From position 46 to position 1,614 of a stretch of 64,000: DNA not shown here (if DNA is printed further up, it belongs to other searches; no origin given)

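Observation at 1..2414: Candidate toxin-antitoxin / defence module: XRE-HTH/ImmA(COG2856) metallopeptidase translationally coupled to a PIN-domain protein, behind a low-GC leader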

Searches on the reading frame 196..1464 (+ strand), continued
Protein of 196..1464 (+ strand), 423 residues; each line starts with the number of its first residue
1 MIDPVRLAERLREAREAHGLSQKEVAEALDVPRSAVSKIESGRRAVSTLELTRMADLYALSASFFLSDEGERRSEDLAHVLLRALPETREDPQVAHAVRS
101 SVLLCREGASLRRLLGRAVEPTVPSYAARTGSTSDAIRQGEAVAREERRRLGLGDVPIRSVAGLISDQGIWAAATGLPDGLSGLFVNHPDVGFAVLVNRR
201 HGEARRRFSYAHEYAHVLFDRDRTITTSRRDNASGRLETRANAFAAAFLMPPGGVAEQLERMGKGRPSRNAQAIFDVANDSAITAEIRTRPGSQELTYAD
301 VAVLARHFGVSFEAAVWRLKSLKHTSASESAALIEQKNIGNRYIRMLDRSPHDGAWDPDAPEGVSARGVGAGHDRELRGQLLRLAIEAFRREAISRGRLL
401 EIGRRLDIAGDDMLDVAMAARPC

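Call 37: search_protein_families(library=pfam, proteins=[P0193, P0172, P0187, P0198, P0151, P0083], max_evalue=10)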
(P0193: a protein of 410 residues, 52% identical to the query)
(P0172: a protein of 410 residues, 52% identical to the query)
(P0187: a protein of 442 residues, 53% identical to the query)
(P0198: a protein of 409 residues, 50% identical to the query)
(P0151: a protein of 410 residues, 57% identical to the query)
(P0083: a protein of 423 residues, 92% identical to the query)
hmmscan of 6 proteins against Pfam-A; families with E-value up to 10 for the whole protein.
P0193 (410 aa): 12 families
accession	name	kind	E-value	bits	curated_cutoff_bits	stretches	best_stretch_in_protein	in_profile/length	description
PF06114.19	Peptidase_M78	-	2.1e-19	70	22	1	166-319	3-123/123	IrrE N-terminal-like domain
PF01381.28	HTH_3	-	1.6e-14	54.1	23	1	11-63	1-53/55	Helix-turn-helix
PF13560.12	HTH_31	-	3.7e-13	50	27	1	6-63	1-59/64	Helix-turn-helix domain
PF12844.13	HTH_19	-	3.7e-08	33.6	30.2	1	10-58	3-51/64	Helix-turn-helix domain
PF13413.12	HTH_25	-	3.9e-07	30.2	24.6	1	10-43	1-34/62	Helix-turn-helix domain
PF03683.19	UPF0175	-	3.2e-06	27.2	27.9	1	357-401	13-54/75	Uncharacterised protein family (UPF0175)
PF12802.13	MarR_2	-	0.0077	16.8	27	1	17-38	16-39/61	MarR family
PF13443.12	HTH_26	-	0.017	15.8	22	1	10-66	1-58/63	Cro/C1-type HTH DNA-binding domain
PF13384.12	HTH_23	-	0.022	15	24.6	1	9-36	6-34/50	Homeodomain-like domain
PF04760.21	IF2_N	-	0.029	14.6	25.3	1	290-309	33-52/53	Translation initiation factor IF-2, N-terminal region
PF13744.12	HTH_37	-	0.03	14.5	27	1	6-53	18-63/80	Helix-turn-helix domain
PF20432.4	Xre-like-HTH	-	0.16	12.8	25.8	1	12-54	16-58/63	Antitoxin Xre-like helix-turn-helix domain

P0172 (410 aa): 10 families
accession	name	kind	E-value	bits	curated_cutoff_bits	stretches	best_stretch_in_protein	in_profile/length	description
PF06114.19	Peptidase_M78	-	4.4e-17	62.5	22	1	167-319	4-123/123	IrrE N-terminal-like domain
PF01381.28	HTH_3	-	1.7e-13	50.8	23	1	11-65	1-55/55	Helix-turn-helix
PF13560.12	HTH_31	-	2e-10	41.3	27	1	6-61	1-57/64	Helix-turn-helix domain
PF12844.13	HTH_19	-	1.8e-06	28.2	30.2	1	10-51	3-44/64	Helix-turn-helix domain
PF13413.12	HTH_25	-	3e-05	24.2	24.6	1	10-42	1-33/62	Helix-turn-helix domain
PF03683.19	UPF0175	-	0.00015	21.9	27.9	1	368-390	21-43/75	Uncharacterised protein family (UPF0175)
PF04760.21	IF2_N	-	0.006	16.8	25.3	1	290-309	33-52/53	Translation initiation factor IF-2, N-terminal region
PF13384.12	HTH_23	-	0.1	12.9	24.6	1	14-39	14-37/50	Homeodomain-like domain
PF04545.22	Sigma70_r4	-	0.12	12.4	24.1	1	17-41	18-42/50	Sigma-70, region 4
PF08541.16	ACP_syn_III_C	-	0.19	12.3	26.6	1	301-341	25-65/90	3-Oxoacyl-[acyl-carrier-protein (ACP)] synthase III C terminal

P0187 (442 aa): 13 families
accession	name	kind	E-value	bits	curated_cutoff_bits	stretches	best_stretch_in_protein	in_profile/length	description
PF06114.19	Peptidase_M78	-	1.3e-13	51.3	22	1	200-351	5-123/123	IrrE N-terminal-like domain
PF01381.28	HTH_3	-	1.4e-12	47.9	23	1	43-95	1-53/55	Helix-turn-helix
PF13560.12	HTH_31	-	3.2e-11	43.8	27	1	38-95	1-59/64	Helix-turn-helix domain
PF12844.13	HTH_19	-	2.3e-06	27.8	30.2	1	40-78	1-38/64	Helix-turn-helix domain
PF13413.12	HTH_25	-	1.4e-05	25.2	24.6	1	42-75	1-34/62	Helix-turn-helix domain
PF03683.19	UPF0175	-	0.0004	20.4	27.9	1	394-422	14-43/75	Uncharacterised protein family (UPF0175)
PF04760.21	IF2_N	-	0.0059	16.8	25.3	1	322-341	33-52/53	Translation initiation factor IF-2, N-terminal region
PF12802.13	MarR_2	-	0.0079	16.8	27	1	48-70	17-39/61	MarR family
PF13744.12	HTH_37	-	0.01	16.1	27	1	38-88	18-66/80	Helix-turn-helix domain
PF13384.12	HTH_23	-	0.013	15.7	24.6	1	38-70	3-36/50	Homeodomain-like domain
PF04545.22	Sigma70_r4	-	0.046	13.7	24.1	1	49-73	18-42/50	Sigma-70, region 4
PF16386.10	DUF4995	-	0.069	13.6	28.4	1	37-70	28-61/73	Domain of unknown function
PF09339.16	HTH_IclR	-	0.093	13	22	1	46-69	13-36/52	IclR helix-turn-helix domain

P0198 (409 aa): 13 families
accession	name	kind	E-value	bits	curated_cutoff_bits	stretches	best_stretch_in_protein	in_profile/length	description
PF06114.19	Peptidase_M78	-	6.1e-20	71.7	22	2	165-260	4-100/123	IrrE N-terminal-like domain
PF13560.12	HTH_31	-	1.7e-13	51.1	27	1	6-65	1-60/64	Helix-turn-helix domain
PF01381.28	HTH_3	-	4.4e-13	49.5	23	1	11-60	1-50/55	Helix-turn-helix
PF12844.13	HTH_19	-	1.8e-07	31.4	30.2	1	8-65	1-58/64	Helix-turn-helix domain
PF13413.12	HTH_25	-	8.1e-07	29.2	24.6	1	11-43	2-34/62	Helix-turn-helix domain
PF03683.19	UPF0175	-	0.00096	19.2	27.9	1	355-390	12-44/75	Uncharacterised protein family (UPF0175)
PF04760.21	IF2_N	-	0.0017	18.5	25.3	1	384-402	5-23/53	Translation initiation factor IF-2, N-terminal region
PF13744.12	HTH_37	-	0.0028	17.9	27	1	6-43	18-55/80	Helix-turn-helix domain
PF04545.22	Sigma70_r4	-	0.026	14.5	24.1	1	17-41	18-42/50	Sigma-70, region 4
PF13443.12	HTH_26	-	0.028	15.1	22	1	10-68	1-60/63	Cro/C1-type HTH DNA-binding domain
PF09339.16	HTH_IclR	-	0.091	13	22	1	14-37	13-36/52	IclR helix-turn-helix domain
PF13412.12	HTH_24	-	0.16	12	21.9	1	13-37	11-35/48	Winged helix-turn-helix DNA-binding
PF05414.17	DUF1717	-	0.23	12.3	27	0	295-308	47-60/78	Viral domain of unknown function (DUF1717)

P0151 (410 aa): 15 families
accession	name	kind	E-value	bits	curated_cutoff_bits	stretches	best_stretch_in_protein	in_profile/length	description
PF06114.19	Peptidase_M78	-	8e-19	68.1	22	2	165-261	3-100/123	IrrE N-terminal-like domain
PF13560.12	HTH_31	-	8.6e-14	52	27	1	6-60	1-56/64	Helix-turn-helix domain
PF01381.28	HTH_3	-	4.3e-13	49.5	23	1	11-59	1-49/55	Helix-turn-helix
PF12844.13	HTH_19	-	8.5e-07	29.2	30.2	1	8-63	1-56/64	Helix-turn-helix domain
PF13413.12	HTH_25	-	2.1e-05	24.7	24.6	1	10-42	1-33/62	Helix-turn-helix domain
PF13744.12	HTH_37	-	0.0011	19.2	27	1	5-56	17-66/80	Helix-turn-helix domain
PF13443.12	HTH_26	-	0.0013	19.3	22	1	10-59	1-51/63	Cro/C1-type HTH DNA-binding domain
PF13384.12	HTH_23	-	0.0029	17.8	24.6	1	9-37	6-35/50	Homeodomain-like domain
PF20432.4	Xre-like-HTH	-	0.021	15.5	25.8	1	12-55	16-59/63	Antitoxin Xre-like helix-turn-helix domain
PF03683.19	UPF0175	-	0.099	12.8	27.9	1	368-390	21-43/75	Uncharacterised protein family (UPF0175)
PF09339.16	HTH_IclR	-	0.1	12.8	22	1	14-38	13-37/52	IclR helix-turn-helix domain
PF13936.12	HTH_38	-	0.11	12.6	27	1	95-112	9-26/44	Helix-turn-helix domain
PF04760.21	IF2_N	-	0.15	12.3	25.3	0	291-308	35-52/53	Translation initiation factor IF-2, N-terminal region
PF13412.12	HTH_24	-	0.18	11.8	21.9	1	13-37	11-35/48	Winged helix-turn-helix DNA-binding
PF18024.7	HTH_50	-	0.21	11.8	27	0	22-38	26-42/50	Helix-turn-helix domain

P0083 (423 aa): 13 families
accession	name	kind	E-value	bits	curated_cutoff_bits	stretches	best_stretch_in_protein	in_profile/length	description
PF01381.28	HTH_3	-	9.8e-15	54.8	23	1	11-63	1-53/55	Helix-turn-helix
PF06114.19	Peptidase_M78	-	1.6e-14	54.2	22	1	195-319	31-122/123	IrrE N-terminal-like domain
PF13560.12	HTH_31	-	4.3e-14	53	27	1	6-61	1-57/64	Helix-turn-helix domain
PF12844.13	HTH_19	-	1.5e-05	25.2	30.2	1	9-61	2-54/64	Helix-turn-helix domain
PF13413.12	HTH_25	-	3.3e-05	24.1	24.6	1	10-43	1-34/62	Helix-turn-helix domain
PF13744.12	HTH_37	-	0.00046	20.4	27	1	5-55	17-65/80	Helix-turn-helix domain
PF04545.22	Sigma70_r4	-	0.00047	20.1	24.1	1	17-41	18-42/50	Sigma-70, region 4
PF13384.12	HTH_23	-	0.0017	18.5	24.6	1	11-39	8-37/50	Homeodomain-like domain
PF20432.4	Xre-like-HTH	-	0.011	16.4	25.8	1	12-54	16-58/63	Antitoxin Xre-like helix-turn-helix domain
PF08281.18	Sigma70_r4_2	-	0.019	15.1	25.7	1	15-36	22-43/54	Sigma-70, region 4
PF12802.13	MarR_2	-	0.032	14.8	27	1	17-39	16-40/61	MarR family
PF09339.16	HTH_IclR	-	0.079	13.2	22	1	14-37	13-36/52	IclR helix-turn-helix domain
PF13443.12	HTH_26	-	0.17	12.6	22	1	10-56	1-48/63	Cro/C1-type HTH DNA-binding domain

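Call 68: predict_structure(alignment_id=A3)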
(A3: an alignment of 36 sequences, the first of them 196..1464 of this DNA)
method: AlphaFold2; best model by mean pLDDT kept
length: 423 residues; sequences in the alignment: 36
mean_pLDDT: 83.4   pTM: 0.75
mean pLDDT of the five models: 83.4, 82.8, 82.3, 80.5, 79.8
residues with pLDDT >= 90: 190; 70-90: 170; 50-70: 43; < 50: 20
segments of 3 or more residues with pLDDT < 50: 351-357, 359-370
pLDDT, mean of each block of 10 residues (from residue 1): 83 82 92 94 90 81 71 64 78 79 84 72 87 91 97 93 93 89 90 92 92 97 89 85 97 93 71 69 62 78 94 94 89 93 82 45 44 73 89 92 91 90 64
secondary structure, 60 per line:
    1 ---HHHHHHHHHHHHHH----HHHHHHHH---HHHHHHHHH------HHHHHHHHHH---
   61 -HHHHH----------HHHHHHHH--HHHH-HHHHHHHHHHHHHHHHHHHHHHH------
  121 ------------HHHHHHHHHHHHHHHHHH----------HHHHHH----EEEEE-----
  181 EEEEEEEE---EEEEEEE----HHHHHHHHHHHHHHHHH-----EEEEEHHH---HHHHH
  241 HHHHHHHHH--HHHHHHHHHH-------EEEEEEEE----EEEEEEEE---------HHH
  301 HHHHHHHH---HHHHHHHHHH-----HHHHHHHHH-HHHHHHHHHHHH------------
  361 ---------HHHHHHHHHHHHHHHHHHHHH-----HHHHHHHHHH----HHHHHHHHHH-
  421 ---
elements in order: H4-17 H22-29 H33-41 H48-57 H62-66 H77-84 H87-90 H92-114 H133-150 H161-166 E171-175 E181-188 E192-198 H203-219 E225-229 H236-249 H252-261 E269-276 E281-288 H298-308 H312-321 H327-335 H337-348 H370-390 H396-405 H410-419

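Call 70: fold_search(model_id=the predicted structure, library=pdb)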
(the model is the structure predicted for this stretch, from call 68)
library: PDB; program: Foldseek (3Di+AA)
matches with E <= 10: 496; with E <= 0.001: 2
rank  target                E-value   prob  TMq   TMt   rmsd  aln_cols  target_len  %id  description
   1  7t5t                  1.9e-05  1.00  0.28  0.41   5.5       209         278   19  Structure of Thauera sp. K11 CapP (released 2022-09-14)
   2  3dti                  6.8e-04  1.00  0.28  0.46   5.1       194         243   24  Crystal structure of the IRRE protein, a central regulator of DNA damage repair in deinococcaceae (released 2009-02-10)
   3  3dte                  1.3e-03  1.00  0.28  0.45   5.1       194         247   24  Crystal structure of the IRRE protein, a central regulator of DNA damage repair in deinococcaceae (released 2009-02-10)
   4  2b5a_B                1.5e-03  1.00  0.15  0.77   2.0        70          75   26  C.BclI, Control Element of the BclI Restriction-Modification System (released 2006-01-03)
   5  2b5a_C                1.7e-03  1.00  0.15  0.75   2.3        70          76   26  C.BclI, Control Element of the BclI Restriction-Modification System (released 2006-01-03)
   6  3u3w_A                1.9e-03  0.97  0.16  0.21  17.5       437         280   11  Crystal Structure of Bacillus thuringiensis PlcR in complex with the peptide PapR7 and DNA (released 2013-01-09)
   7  2b5a_A                2.0e-03  1.00  0.15  0.74   2.3        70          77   26  C.BclI, Control Element of the BclI Restriction-Modification System (released 2006-01-03)
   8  8slm                  2.6e-03  1.00  0.26  0.43   5.6       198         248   24  Crystal structure of Deinococcus geothermalis PprI (released 2024-03-13)
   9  1y7y_B                2.9e-03  1.00  0.15  0.88   1.1        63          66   35  High-resolution crystal structure of the restriction-modification controller protein C.AhdI from Aeromonas hydrophila (released 2005-02-22)
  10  8sln_A                2.9e-03  1.00  0.29  0.49   4.8       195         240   23  Crystal structure of Deinococcus geothermalis PprI complexed with ssDNA (released 2024-03-13)
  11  6jq1_B                5.5e-03  1.00  0.14  0.45   4.6        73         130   33  Crystal Structure of DdrO from Deinococcus geothermalis (released 2019-08-28)
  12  1y7y_A                6.1e-03  1.00  0.15  0.84   1.1        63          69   35  High-resolution crystal structure of the restriction-modification controller protein C.AhdI from Aeromonas hydrophila (released 2005-02-22)
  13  3f52_A                7.7e-03  1.00  0.15  0.76   1.2        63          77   30  Crystal structure of the clp gene regulator ClgR from C. glutamicum (released 2008-11-18)
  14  6jq1_A                7.7e-03  1.00  0.15  0.46   7.1        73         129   33  Crystal Structure of DdrO from Deinococcus geothermalis (released 2019-08-28)
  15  6rnz_A                8.4e-03  1.00  0.14  0.84   1.2        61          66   36  Crystal structure of the N-terminal HTH DNA-binding domain of the essential repressor DdrO from radiation-resistant De (released 2019-10-09)
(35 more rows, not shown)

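Call 85: find_encoding_contigs(protein=P0086, flank=5000, max_places=2)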
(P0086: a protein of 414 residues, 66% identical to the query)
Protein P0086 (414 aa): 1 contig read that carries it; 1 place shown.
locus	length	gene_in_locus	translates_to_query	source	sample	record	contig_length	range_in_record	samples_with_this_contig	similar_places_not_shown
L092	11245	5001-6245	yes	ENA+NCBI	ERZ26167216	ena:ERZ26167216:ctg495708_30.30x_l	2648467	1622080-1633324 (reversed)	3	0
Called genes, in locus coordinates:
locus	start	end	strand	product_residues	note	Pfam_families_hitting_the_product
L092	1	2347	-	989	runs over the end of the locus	PF13428:TPR_14 (faint), PF14559:TPR_19 (faint), PF07719:TPR_2 (faint), PF23914:TPR_CcmH_CycH (faint), PF13432:TPR_16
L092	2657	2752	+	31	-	-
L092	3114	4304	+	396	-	PF13191:AAA_16, PF13401:AAA_22 (weak)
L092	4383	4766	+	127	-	-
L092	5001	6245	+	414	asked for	PF01381:HTH_3, PF12844:HTH_19, PF13560:HTH_31, PF06114:Peptidase_M78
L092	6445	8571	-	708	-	PF00560:LRR_1 (faint), PF12799:LRR_4 (faint), PF13855:LRR_8 (faint), PF23598:LRR_14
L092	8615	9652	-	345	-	PF00665:rve, PF13683:rve_3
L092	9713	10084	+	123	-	-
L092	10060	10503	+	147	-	-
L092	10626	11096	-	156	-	-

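Call 86: find_encoding_contigs(protein=P0097, flank=5000, max_places=2)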
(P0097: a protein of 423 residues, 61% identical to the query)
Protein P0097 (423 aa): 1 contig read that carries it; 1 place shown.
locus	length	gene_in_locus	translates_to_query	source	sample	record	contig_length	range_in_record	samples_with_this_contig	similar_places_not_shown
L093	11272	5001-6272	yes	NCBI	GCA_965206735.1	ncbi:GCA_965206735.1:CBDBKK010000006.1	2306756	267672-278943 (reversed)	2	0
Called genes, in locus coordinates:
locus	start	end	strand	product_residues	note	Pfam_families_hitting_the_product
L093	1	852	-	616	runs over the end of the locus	PF01839:FG-GAP (faint), PF13517:FG-GAP_3, PF07593:UnbV_ASPIC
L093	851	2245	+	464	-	-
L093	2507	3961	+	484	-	-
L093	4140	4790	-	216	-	-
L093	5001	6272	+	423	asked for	PF01381:HTH_3, PF12844:HTH_19 (weak), PF13560:HTH_31, PF06114:Peptidase_M78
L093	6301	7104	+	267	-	PF13671:AAA_33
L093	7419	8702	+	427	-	PF17170:DUF5128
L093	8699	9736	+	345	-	PF17170:DUF5128 (weak)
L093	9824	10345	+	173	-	-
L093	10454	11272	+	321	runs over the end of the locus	PF07992:Pyr_redox_2, PF13738:Pyr_redox_3, PF00070:Pyr_redox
